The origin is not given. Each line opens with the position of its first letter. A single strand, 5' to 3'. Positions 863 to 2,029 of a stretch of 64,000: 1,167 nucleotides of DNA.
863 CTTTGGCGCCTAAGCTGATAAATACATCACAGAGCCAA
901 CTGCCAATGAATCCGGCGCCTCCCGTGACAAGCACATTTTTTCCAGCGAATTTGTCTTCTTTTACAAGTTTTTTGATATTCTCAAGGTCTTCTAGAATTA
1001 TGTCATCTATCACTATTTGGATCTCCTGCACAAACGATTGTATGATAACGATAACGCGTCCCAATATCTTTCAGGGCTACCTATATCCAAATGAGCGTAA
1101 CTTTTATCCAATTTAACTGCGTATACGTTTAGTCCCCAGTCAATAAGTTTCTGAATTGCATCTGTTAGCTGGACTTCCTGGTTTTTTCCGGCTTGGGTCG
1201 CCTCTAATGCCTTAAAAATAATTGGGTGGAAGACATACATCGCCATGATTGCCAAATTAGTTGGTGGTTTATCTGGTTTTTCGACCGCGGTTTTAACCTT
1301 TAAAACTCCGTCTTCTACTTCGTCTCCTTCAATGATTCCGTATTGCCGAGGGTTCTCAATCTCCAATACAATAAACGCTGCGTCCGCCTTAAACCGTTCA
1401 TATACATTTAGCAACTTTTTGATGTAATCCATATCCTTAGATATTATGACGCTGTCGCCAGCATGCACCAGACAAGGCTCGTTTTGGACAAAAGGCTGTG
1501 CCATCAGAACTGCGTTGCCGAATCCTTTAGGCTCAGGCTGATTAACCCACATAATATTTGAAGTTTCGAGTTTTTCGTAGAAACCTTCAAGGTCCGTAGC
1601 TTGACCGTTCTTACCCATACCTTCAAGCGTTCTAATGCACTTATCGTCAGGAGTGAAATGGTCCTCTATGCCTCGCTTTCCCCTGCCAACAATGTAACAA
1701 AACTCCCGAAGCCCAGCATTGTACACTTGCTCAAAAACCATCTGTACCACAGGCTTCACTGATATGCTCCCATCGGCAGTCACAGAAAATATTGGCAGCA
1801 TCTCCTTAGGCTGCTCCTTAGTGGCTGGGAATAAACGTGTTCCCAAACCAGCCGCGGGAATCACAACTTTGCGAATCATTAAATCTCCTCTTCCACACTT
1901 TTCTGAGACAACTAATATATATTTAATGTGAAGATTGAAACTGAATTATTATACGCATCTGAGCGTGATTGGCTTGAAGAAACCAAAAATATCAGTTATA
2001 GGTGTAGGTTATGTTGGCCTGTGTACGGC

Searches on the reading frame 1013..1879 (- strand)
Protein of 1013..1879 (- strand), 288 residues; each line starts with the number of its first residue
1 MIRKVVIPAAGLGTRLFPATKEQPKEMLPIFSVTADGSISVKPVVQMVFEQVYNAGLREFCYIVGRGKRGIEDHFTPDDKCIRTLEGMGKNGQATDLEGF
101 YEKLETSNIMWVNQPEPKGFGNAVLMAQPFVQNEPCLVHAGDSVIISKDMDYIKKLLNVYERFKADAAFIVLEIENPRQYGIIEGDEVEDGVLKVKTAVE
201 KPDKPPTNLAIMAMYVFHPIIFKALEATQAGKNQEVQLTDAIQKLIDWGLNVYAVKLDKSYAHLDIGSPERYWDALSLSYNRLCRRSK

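Call 29: find_encoding_contigs(protein=window:1013-1879:-, flank=10000, max_places=4)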
Protein window:1013-1879:- (288 aa): 1 contig read that carries it; 1 place shown.
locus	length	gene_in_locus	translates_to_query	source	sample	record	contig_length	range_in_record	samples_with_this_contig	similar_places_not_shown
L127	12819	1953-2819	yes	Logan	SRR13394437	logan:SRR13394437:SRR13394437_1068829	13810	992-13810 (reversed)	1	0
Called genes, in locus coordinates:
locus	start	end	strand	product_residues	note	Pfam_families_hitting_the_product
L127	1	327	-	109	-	?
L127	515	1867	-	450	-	PF03446:NAD_binding_2 (faint), PF03721:UDPG_MGDP_dh_N, PF00984:UDPG_MGDP_dh, PF03720:UDPG_MGDP_dh_C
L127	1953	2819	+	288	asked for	PF00483:NTP_transferase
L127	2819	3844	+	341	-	PF00106:adh_short (weak), PF01073:3Beta_HSD, PF01370:Epimerase, PF02719:Polysacc_synt_2 (faint), PF04321:RmlD_sub_bind, PF16363:GDP_Man_Dehyd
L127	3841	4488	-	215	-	PF00535:Glycos_transf_2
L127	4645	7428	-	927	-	-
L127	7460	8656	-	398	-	PF00534:Glycos_transf_1, PF13692:Glyco_trans_1_4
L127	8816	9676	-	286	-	PF00535:Glycos_transf_2, PF10111:Glyco_tranf_2_2 (weak), PF13641:Glyco_tranf_2_3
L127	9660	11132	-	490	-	PF02310:B12-binding (weak), PF04055:Radical_SAM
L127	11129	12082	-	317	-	PF00535:Glycos_transf_2, PF13506:Glyco_transf_21 (faint), PF13632:Glyco_trans_2_3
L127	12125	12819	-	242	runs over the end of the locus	PF00535:Glycos_transf_2, PF10111:Glyco_tranf_2_2 (faint), PF13641:Glyco_tranf_2_3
